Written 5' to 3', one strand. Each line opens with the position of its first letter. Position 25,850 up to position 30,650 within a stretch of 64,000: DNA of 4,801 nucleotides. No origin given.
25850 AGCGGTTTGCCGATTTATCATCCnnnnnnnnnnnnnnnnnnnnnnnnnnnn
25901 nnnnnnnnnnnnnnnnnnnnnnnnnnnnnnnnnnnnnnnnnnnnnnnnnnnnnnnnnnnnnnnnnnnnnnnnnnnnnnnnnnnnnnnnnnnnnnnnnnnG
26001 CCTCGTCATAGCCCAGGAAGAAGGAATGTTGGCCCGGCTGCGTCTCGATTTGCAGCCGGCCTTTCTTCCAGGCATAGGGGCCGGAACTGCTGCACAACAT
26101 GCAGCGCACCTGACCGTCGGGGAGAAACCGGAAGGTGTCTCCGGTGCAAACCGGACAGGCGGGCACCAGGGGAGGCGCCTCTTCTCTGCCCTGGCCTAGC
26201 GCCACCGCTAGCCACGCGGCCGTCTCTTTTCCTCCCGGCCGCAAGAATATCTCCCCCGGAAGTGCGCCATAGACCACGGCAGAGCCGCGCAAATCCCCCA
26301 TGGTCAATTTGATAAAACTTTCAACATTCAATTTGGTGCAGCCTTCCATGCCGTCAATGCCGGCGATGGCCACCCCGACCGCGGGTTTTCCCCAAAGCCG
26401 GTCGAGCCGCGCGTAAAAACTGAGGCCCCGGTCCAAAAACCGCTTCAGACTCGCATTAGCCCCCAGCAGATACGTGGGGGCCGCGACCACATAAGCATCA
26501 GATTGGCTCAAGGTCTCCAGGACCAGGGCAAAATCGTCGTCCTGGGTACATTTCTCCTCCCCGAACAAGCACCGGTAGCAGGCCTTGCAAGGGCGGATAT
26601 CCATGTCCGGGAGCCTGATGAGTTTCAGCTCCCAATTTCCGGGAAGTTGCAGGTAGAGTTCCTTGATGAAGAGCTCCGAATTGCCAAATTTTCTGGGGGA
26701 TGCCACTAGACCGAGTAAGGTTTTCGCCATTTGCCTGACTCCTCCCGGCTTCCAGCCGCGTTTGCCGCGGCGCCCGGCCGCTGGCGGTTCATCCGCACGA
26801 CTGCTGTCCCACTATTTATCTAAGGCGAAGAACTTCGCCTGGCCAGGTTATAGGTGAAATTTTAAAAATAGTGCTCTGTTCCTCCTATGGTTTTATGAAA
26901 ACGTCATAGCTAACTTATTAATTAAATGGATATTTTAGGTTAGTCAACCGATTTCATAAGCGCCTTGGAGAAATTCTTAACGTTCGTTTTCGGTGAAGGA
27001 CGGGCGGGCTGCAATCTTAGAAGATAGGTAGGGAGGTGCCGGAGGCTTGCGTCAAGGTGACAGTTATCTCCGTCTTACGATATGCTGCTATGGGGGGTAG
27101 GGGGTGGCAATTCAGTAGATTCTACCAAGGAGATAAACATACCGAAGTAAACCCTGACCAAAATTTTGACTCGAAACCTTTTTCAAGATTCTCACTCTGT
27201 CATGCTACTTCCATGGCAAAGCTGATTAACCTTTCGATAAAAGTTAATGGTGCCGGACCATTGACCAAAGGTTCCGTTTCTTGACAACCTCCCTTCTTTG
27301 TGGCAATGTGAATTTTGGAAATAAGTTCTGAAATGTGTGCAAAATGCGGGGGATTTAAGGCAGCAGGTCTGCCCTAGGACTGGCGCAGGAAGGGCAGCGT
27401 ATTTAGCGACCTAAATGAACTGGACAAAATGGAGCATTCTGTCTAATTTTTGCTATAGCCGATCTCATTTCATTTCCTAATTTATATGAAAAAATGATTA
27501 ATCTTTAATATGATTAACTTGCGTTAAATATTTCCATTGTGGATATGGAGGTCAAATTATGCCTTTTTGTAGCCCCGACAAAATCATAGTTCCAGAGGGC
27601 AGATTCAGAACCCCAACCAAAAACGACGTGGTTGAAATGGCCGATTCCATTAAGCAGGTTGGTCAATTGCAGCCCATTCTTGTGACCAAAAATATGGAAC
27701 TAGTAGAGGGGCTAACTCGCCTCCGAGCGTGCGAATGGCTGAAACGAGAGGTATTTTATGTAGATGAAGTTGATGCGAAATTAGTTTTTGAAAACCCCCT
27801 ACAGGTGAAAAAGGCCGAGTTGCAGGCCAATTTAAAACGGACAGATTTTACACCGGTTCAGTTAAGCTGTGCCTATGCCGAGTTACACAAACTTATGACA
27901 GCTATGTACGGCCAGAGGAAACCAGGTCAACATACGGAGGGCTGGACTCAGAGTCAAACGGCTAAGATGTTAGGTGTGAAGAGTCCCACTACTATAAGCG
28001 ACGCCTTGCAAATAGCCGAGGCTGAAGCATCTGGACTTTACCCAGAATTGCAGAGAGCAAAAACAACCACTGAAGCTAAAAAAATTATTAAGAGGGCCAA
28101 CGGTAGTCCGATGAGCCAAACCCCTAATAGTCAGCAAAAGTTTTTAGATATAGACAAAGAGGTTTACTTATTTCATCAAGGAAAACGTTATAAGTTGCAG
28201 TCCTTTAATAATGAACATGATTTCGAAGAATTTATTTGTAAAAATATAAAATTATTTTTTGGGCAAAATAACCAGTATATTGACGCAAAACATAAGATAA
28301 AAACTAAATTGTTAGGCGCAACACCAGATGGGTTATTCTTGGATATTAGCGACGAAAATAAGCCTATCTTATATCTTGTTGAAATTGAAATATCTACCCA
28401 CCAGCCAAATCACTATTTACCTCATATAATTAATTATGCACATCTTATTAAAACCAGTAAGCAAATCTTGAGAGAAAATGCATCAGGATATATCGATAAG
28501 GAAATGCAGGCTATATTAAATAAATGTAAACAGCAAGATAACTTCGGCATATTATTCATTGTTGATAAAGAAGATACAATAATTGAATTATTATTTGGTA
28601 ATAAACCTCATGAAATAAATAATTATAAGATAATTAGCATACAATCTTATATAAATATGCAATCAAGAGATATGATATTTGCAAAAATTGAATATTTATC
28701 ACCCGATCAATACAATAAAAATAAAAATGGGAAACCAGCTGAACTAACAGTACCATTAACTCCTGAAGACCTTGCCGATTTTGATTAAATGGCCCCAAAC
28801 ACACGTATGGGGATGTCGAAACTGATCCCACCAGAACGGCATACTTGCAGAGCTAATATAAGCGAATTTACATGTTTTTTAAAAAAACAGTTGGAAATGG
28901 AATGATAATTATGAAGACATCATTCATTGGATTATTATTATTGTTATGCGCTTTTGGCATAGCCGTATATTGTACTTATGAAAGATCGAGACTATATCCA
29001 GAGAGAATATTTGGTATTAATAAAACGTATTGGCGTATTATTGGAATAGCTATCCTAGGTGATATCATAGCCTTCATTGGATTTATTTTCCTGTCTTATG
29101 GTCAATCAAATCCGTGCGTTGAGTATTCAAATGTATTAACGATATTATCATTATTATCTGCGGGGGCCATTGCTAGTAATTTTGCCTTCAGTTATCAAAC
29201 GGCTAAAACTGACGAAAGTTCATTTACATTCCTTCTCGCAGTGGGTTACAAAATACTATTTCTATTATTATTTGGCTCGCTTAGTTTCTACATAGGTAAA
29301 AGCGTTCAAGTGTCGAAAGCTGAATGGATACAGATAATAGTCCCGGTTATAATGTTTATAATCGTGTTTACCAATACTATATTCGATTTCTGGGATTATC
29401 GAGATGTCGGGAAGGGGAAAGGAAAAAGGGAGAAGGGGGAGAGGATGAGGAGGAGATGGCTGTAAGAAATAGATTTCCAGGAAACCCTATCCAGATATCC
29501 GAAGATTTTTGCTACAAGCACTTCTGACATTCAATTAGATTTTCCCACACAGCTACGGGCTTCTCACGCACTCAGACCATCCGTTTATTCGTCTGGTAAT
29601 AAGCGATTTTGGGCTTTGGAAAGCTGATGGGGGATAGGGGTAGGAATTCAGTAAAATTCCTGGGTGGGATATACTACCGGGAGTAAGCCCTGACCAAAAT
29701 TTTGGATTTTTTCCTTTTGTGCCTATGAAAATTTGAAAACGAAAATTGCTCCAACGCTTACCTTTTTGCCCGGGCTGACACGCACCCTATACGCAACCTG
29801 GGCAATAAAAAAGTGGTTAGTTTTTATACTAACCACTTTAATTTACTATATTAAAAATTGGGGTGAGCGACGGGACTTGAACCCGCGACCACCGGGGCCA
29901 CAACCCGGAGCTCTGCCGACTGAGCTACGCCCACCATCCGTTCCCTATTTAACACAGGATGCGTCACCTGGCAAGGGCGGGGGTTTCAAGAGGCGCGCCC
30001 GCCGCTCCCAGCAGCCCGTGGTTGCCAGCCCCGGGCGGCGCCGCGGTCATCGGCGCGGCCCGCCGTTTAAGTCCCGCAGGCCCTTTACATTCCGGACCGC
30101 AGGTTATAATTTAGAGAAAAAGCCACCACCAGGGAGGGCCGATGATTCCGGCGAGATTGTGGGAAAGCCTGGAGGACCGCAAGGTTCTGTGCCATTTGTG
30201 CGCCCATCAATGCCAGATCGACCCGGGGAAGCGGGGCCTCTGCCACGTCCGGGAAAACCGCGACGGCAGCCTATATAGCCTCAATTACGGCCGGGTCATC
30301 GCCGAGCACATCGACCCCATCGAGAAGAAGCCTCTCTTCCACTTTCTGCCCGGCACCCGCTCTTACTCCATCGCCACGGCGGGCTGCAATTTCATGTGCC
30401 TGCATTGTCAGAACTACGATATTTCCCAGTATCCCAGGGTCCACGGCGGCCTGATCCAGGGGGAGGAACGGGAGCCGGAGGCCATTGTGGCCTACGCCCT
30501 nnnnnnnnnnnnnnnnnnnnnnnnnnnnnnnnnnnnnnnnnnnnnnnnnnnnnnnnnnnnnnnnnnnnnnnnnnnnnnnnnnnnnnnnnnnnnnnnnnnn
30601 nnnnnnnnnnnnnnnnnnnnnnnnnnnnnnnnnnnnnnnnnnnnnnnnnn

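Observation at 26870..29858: AT-rich ~3 kb islet beside tRNA-His carrying a ParB/Srx-HTH-nuclease-like fusion and a 5-TM partner: candidate undescribed two-gene module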

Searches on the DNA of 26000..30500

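Call 9: search_rna_families(source=window, start=26000, end=30500, threshold=evalue, max_evalue=1)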
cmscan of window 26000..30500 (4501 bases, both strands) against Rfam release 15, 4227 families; matches with E-value up to 1: 2.
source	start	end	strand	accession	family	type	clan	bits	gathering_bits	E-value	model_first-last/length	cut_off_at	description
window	29862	29934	-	RF00005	tRNA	Gene; tRNA;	CL00001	63.4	29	1.4e-12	1-71/71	no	tRNA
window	28109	28173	-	RF00850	mir-259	Gene; miRNA;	-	23.7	50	0.12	1-78/78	no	mir-259 microRNA precursor family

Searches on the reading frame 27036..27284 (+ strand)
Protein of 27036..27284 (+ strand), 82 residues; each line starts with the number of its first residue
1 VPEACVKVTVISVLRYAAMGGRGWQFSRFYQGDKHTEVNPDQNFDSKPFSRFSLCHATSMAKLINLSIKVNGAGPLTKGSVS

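Call 4: search_protein_families(library=pfam, proteins=[window:27036-27284:+], max_evalue=1)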
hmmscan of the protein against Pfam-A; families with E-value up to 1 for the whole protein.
window:27036-27284:+ (82 aa): 0 families

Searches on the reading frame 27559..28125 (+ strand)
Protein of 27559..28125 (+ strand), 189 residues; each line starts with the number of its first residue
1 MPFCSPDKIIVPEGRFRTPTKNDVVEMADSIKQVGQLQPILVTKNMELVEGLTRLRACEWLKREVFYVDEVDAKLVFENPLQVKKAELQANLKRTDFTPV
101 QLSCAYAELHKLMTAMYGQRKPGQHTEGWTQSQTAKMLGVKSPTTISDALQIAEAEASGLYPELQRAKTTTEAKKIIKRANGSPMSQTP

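Call 71: search_protein_families(library=phrogs, proteins=[window:27559-28125:+], max_evalue=0.01)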
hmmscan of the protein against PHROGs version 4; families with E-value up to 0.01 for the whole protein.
window:27559-28125:+ (189 aa): 15 families
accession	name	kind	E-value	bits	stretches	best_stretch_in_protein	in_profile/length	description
phrog_4715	-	DNA, RNA and nucleotide metabolism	1.9e-14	54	1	13-168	159-313/630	ParB-like partition protein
phrog_3264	-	DNA, RNA and nucleotide metabolism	2.4e-12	48.1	1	7-135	55-185/337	ParB-like partition protein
phrog_12047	-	DNA, RNA and nucleotide metabolism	2.4e-10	41.5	1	10-181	8-163/301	ParB-like partition nuclease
phrog_620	-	DNA, RNA and nucleotide metabolism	7.8e-09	36.9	1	8-64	16-72/217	ParB-like partition protein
phrog_940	-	DNA, RNA and nucleotide metabolism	2.2e-06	28.2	1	17-91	22-92/388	nuclease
phrog_498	-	other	7.1e-06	25.8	1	7-72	41-108/633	DNA methyltransferase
phrog_8071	-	DNA, RNA and nucleotide metabolism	9.1e-06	26.1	1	17-72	20-81/389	ParB-like partition protein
phrog_21315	-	unknown function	2e-05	24.8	1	14-110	22-113/415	-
phrog_12305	-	DNA, RNA and nucleotide metabolism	0.00021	21.5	1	26-68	33-74/271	ParB-like partition protein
phrog_18056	-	DNA, RNA and nucleotide metabolism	0.00027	21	1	20-73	21-74/387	ParB-like partition nuclease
phrog_1033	-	DNA, RNA and nucleotide metabolism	0.0003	21.7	1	19-178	53-201/334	ParB-like partition protein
phrog_6218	-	DNA, RNA and nucleotide metabolism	0.00098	19.4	1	22-110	25-115/506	ParB-like partition protein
phrog_3951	-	unknown function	0.0051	17.4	0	9-66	26-91/301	-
phrog_15396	-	DNA, RNA and nucleotide metabolism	0.006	17.4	0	16-61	19-64/258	ParB-like partition nuclease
phrog_26392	-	unknown function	0.0065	17.1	1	20-69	4-52/231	-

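Call 72: search_solved_structures(query=window:27559-28125:+, max_evalue=1, show_alignments=2)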
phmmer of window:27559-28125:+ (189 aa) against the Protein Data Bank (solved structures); distinct sequences matched with E-value up to 1: 14.
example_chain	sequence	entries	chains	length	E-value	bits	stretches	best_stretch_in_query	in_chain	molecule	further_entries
4umk_A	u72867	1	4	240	4.2e-05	27.2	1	21-111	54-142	PROBABLE CHROMOSOME-PARTITIONING PROTEIN PARB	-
1vz0_A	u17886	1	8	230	0.00041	24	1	21-112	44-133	Chromosome-partitioning protein Spo0J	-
7ng0_A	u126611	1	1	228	0.00068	23.3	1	6-150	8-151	Nucleoid occlusion protein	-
7nfu_A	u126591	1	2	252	0.00095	22.8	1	6-150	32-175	Nucleoid occlusion protein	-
7o0n_A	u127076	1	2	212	0.0029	21.2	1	23-110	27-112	ParB family protein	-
7bnk_A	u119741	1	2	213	0.0068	20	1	23-110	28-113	ParB family protein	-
7bnr_A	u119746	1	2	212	0.007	20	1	24-110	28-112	ParB family protein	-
6sdk_A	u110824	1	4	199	0.012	19.2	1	24-113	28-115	Stage 0 sporulation protein J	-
7ol9_A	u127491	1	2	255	0.064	16.9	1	10-179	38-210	Nucleoid occlusion protein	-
4yg1_A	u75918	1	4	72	0.47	14.1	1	121-147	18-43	Antitoxin HipB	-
4yg4_A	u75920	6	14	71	0.49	14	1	121-147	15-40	Antitoxin HipB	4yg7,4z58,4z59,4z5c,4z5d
2wiu_B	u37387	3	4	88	0.57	13.8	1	121-147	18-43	HTH-TYPE TRANSCRIPTIONAL REGULATOR HIPB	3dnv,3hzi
5k5d_B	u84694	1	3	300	0.61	13.7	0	15-60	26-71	ParB domain protein nuclease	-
5k98_B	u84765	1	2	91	0.63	13.6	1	121-147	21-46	Antitoxin HipB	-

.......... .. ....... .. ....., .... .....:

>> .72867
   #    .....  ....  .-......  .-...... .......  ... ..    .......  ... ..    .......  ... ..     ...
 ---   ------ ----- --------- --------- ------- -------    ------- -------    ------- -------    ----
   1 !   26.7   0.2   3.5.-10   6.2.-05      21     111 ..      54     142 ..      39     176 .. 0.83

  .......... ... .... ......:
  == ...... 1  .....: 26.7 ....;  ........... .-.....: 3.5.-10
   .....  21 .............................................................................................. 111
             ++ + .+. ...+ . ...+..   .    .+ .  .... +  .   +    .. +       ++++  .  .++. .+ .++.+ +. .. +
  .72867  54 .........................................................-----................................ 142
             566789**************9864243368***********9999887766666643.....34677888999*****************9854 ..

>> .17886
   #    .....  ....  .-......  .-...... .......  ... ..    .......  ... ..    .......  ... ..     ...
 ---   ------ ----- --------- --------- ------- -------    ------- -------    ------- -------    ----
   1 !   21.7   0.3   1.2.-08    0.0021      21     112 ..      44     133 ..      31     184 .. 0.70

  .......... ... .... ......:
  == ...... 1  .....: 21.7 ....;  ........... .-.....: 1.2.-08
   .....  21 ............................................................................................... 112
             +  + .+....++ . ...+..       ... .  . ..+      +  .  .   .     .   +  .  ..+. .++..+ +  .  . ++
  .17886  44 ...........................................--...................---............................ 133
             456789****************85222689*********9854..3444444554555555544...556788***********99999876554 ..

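Call 79: find_related_loci(query=A5, collection=viral_contigs, flank=6000)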
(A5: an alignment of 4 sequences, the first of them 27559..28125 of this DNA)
Query A5 (189 aa) in viral_contigs; peptide patterns used: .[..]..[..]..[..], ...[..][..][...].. (x = any residue, [..] = any of these).
27 stretches matched a pattern, but none encodes a relative of the query by tblastn (E <= 1e-3).
